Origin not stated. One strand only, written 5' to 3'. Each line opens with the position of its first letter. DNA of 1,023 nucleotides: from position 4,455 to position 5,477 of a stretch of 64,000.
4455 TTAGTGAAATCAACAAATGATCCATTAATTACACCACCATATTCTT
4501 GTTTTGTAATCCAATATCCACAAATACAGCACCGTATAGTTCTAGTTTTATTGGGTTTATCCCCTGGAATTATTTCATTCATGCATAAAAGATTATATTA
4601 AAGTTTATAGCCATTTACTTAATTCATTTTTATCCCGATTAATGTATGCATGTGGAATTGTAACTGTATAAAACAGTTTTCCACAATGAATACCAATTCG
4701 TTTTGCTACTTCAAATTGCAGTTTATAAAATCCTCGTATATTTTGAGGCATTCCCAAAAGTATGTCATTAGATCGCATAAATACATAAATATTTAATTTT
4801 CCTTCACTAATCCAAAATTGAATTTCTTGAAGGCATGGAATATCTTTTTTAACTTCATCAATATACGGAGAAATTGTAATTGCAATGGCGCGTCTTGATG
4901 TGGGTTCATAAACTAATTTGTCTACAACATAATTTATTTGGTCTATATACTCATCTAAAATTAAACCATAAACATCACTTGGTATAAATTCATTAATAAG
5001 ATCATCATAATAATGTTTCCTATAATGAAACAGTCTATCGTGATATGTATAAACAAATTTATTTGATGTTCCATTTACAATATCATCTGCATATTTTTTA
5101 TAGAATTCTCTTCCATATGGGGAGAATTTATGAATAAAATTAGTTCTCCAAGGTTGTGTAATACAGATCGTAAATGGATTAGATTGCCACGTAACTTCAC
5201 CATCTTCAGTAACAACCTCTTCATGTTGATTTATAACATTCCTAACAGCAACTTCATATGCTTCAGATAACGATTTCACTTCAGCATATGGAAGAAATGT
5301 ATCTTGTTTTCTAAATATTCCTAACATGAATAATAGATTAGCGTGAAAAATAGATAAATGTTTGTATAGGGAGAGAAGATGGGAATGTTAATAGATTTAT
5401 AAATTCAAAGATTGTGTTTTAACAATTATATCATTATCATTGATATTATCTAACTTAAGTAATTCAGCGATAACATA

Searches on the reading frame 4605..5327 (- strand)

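Call 48: search_protein_families(library=pfam, proteins=[window:4605-5327:-], max_evalue=0.001)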
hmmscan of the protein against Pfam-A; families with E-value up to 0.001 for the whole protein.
window:4605-5327:- (240 aa): 1 family
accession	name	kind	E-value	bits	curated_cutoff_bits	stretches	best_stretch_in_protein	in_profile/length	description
PF00303.24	Thymidylat_synt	-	3.3e-16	59.7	24.3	1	103-231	104-214/266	Thymidylate synthase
